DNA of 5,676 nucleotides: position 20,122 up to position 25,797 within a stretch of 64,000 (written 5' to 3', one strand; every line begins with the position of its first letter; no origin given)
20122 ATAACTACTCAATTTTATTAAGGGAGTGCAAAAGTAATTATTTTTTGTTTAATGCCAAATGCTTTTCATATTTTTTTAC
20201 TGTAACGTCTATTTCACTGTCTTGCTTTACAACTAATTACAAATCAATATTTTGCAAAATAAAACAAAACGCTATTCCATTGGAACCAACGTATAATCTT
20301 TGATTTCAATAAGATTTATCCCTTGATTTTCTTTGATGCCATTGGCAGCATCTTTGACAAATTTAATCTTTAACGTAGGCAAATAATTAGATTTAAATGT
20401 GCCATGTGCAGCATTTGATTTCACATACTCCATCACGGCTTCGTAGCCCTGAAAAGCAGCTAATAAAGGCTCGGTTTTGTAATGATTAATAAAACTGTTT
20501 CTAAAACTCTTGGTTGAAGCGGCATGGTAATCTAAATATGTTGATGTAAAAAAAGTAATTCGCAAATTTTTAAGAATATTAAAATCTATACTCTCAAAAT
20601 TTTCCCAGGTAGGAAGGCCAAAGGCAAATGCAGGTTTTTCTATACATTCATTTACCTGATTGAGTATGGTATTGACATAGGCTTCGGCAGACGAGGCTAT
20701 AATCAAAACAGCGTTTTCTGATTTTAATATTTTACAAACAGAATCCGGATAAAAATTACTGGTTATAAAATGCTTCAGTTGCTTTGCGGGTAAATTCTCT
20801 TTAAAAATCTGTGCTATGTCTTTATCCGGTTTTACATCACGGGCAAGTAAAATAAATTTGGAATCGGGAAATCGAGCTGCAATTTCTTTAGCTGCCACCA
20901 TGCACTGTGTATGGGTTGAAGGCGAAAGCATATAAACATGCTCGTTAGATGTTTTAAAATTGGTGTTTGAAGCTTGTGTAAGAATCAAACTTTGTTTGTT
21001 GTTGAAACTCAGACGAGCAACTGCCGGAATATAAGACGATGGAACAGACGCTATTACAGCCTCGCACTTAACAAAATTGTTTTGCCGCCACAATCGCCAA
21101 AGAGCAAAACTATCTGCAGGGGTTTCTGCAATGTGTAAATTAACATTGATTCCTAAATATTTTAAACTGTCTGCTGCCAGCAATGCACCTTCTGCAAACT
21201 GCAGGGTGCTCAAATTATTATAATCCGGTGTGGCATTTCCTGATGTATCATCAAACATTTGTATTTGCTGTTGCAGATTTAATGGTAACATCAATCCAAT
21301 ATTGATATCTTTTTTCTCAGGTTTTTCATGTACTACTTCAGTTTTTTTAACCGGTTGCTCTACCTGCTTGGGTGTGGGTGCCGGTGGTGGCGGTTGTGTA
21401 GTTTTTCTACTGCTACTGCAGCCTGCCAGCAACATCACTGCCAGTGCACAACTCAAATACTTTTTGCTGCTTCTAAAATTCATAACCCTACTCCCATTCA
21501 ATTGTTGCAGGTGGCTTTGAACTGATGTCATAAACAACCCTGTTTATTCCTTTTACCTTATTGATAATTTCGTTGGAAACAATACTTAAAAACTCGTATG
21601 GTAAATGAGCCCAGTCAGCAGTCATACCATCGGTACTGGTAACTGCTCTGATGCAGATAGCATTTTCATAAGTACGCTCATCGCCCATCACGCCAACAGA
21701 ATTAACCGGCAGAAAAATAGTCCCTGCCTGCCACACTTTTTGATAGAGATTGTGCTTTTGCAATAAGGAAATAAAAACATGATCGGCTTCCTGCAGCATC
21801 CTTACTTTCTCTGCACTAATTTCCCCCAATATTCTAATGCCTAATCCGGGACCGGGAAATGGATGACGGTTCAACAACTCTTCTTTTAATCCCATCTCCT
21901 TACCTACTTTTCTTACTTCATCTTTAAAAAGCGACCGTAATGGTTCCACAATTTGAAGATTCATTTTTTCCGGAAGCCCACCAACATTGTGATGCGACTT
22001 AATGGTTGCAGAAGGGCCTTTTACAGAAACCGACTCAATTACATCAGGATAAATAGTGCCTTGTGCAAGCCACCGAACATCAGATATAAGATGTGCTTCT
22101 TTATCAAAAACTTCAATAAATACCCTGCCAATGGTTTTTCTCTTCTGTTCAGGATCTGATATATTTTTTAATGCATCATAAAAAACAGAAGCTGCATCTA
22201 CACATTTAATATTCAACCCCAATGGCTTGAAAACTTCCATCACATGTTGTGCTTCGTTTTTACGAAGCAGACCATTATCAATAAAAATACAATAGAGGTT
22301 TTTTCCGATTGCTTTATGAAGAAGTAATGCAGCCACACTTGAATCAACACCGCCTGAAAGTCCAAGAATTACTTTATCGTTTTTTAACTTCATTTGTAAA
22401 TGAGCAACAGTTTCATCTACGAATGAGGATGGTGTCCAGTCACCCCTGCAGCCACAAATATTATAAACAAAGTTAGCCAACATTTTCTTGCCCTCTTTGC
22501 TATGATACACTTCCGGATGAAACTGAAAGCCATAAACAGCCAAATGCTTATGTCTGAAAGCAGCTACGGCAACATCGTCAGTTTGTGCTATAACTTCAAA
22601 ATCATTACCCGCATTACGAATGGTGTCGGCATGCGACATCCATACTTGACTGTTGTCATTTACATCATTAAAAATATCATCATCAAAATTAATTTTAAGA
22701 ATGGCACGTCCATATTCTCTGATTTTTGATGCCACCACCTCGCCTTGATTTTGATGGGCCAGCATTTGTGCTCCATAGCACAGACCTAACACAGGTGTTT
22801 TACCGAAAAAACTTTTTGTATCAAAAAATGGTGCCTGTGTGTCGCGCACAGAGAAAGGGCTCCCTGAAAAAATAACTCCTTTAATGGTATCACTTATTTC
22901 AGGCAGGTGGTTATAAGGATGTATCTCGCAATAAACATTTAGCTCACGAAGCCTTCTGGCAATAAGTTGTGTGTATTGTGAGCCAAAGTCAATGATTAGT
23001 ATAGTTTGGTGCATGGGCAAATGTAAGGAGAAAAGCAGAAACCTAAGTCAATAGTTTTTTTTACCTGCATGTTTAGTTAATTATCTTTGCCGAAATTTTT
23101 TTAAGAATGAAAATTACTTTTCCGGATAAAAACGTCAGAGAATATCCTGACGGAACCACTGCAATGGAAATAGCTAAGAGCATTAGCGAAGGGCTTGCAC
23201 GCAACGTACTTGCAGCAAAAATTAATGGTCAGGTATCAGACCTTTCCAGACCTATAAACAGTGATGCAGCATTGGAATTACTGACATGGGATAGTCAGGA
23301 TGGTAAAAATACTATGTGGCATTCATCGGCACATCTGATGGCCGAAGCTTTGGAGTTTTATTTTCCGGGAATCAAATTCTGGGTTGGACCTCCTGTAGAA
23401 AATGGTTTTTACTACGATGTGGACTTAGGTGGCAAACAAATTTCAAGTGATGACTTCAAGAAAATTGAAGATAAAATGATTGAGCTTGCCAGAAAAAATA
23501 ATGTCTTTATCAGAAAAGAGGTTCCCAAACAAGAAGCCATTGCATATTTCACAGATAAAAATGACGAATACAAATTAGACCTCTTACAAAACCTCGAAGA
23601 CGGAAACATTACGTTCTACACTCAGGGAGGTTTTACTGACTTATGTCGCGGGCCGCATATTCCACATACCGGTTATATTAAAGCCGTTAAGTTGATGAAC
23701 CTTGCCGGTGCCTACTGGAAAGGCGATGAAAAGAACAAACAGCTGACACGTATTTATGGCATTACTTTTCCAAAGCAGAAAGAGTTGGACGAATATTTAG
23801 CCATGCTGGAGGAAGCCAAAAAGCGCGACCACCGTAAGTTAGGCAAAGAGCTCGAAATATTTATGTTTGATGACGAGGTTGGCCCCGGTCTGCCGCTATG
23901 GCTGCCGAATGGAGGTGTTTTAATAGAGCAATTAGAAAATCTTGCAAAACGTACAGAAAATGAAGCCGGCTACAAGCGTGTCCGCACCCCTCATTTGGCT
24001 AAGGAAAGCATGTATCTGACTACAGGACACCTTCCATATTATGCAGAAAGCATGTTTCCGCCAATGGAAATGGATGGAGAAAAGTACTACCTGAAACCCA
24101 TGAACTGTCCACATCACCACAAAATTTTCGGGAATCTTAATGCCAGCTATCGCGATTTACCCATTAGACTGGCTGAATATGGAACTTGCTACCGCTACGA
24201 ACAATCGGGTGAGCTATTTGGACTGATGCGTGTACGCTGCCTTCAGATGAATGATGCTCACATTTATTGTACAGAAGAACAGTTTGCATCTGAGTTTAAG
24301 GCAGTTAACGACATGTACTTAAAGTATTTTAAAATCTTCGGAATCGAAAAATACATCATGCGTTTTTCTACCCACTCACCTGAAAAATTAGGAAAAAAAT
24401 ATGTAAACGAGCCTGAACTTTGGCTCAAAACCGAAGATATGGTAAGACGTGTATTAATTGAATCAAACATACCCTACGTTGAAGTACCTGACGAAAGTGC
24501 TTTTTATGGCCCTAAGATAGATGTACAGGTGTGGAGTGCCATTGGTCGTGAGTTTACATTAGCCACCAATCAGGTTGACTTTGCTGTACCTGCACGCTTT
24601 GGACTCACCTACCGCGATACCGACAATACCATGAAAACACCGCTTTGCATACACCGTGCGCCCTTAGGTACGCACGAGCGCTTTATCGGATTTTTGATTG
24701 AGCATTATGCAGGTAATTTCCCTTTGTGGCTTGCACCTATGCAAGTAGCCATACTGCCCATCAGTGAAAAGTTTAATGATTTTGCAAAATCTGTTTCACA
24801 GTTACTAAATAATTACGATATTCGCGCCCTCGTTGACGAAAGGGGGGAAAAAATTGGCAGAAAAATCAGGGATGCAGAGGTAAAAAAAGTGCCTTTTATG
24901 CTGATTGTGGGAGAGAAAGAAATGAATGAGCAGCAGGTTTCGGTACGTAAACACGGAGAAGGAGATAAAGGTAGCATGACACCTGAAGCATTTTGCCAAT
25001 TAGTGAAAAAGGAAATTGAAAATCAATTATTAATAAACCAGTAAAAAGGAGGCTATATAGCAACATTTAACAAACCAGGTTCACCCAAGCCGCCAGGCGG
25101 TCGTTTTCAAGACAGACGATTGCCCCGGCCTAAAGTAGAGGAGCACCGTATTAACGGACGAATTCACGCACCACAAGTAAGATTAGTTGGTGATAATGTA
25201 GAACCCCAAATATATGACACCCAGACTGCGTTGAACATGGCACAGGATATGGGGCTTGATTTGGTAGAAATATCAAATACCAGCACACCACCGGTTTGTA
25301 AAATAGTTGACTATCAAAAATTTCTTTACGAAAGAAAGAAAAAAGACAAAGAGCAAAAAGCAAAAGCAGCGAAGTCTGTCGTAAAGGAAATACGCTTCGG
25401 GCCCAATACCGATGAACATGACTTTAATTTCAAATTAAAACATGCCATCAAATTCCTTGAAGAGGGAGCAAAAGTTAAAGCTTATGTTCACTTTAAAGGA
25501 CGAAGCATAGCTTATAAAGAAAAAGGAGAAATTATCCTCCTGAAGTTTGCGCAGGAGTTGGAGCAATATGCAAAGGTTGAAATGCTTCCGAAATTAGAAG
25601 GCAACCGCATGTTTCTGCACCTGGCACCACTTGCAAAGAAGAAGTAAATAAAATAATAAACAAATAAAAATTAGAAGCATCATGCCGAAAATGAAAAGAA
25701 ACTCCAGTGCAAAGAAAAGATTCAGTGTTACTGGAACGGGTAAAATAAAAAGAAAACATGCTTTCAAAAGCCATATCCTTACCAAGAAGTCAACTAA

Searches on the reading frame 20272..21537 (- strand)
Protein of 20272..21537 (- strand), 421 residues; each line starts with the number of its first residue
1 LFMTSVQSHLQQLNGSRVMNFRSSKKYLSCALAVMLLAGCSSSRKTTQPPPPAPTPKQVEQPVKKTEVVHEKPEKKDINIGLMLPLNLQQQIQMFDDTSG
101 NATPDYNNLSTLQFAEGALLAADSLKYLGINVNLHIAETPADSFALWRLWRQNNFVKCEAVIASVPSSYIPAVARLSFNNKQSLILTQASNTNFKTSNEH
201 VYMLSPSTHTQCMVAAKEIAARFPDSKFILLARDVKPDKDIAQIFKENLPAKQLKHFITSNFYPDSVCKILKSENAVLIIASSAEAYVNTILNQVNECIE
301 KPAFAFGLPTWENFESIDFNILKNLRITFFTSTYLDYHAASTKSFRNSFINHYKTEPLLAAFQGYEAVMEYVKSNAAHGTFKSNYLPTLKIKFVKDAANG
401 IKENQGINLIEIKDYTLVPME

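Call 35: search_protein_families(library=pfam, proteins=[window:20272-21537:-], max_evalue=0.001)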
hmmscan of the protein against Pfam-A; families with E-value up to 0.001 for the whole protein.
window:20272-21537:- (421 aa): 1 family
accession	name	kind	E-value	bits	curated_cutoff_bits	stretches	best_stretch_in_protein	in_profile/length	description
PF13458.12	Peripla_BP_6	-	2.5e-05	24.5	31.7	1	159-379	71-297/343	Periplasmic binding protein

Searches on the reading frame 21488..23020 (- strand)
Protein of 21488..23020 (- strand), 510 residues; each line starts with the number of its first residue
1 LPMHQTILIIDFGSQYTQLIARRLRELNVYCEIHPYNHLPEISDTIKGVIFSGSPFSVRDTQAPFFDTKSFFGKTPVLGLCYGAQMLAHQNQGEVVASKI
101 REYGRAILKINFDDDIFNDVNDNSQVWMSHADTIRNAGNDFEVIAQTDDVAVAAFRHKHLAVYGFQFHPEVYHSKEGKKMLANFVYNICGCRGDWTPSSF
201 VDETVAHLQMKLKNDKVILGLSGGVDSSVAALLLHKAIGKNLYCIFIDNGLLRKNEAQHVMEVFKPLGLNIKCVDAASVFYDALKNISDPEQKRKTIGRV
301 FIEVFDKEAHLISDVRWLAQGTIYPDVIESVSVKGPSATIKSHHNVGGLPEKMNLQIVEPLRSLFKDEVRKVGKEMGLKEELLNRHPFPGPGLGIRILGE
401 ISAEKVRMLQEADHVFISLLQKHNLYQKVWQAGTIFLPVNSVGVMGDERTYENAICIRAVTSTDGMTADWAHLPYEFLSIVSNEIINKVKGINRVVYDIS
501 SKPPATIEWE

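Call 35: search_protein_families(library=pfam, proteins=[window:21488-23020:-], max_evalue=0.001)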
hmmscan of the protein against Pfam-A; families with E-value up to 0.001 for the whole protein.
window:21488-23020:- (510 aa): 8 families
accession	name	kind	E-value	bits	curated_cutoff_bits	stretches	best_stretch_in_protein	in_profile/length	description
PF00958.27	GMP_synt_C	-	2.1e-42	143.5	27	1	420-509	3-92/92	GMP synthase C terminal domain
PF00117.34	GATase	-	8.9e-40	136.8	22.8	1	8-187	1-189/190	Glutamine amidotransferase class-I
PF02540.23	NAD_synthase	-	3e-12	46.6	21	1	211-281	15-86/242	NAD synthase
PF07722.19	Peptidase_C26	-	2.8e-07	30.9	20.5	1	73-170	104-219/219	Peptidase C26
PF03054.22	tRNA_Me_trans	-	1e-06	29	20.6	1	216-253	2-38/202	tRNA methyl transferase HUP domain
PF06508.19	QueC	-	1e-05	25.6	22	1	216-379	1-176/210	Queuosine biosynthesis protein QueC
PF02568.20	ThiI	-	6.6e-05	23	20.5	0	215-263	4-51/197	Thiamine biosynthesis protein (ThiI)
PF24167.1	DUF7411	-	8.6e-05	22.6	28.7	1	217-372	3-143/194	Family of unknown function (DUF7411)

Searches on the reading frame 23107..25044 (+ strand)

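Call 35: search_protein_families(library=pfam, proteins=[window:23107-25044:+], max_evalue=0.001)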
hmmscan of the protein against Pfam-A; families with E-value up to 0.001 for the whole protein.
window:23107-25044:+ (645 aa): 4 families
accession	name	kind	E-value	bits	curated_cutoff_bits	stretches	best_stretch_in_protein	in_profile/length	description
PF00587.30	tRNA-synt_2b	-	2.4e-39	135.7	29.3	1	324-534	8-179/179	tRNA synthetase class II core domain (G, H, P, S and T)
PF03129.25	HGTP_anticodon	-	3.8e-23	81.9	21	1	546-635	1-93/94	Anticodon binding domain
PF07973.19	tRNA_SAD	-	7e-17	61.6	24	1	168-217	1-44/44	Threonyl and Alanyl tRNA synthetase second additional domain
PF02824.27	TGS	-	2.8e-16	59.7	22.2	1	1-60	1-60/60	TGS domain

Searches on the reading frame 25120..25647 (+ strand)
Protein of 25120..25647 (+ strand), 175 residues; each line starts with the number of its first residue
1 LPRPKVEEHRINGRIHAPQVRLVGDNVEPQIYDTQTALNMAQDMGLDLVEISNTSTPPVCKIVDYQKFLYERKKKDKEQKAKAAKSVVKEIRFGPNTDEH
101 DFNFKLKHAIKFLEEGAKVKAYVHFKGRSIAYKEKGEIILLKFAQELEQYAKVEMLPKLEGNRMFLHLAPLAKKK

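Call 35: search_protein_families(library=pfam, proteins=[window:25120-25647:+], max_evalue=0.001)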
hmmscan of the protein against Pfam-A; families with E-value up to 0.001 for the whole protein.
window:25120-25647:+ (175 aa): 2 families
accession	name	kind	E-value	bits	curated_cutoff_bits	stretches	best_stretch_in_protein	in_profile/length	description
PF00707.27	IF3_C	-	1.3e-31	108.9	34.8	1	87-170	2-85/86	Translation initiation factor IF-3, C-terminal domain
PF05198.21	IF3_N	-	3.4e-26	91.7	26.9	1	11-79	1-70/70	Translation initiation factor IF-3, N-terminal domain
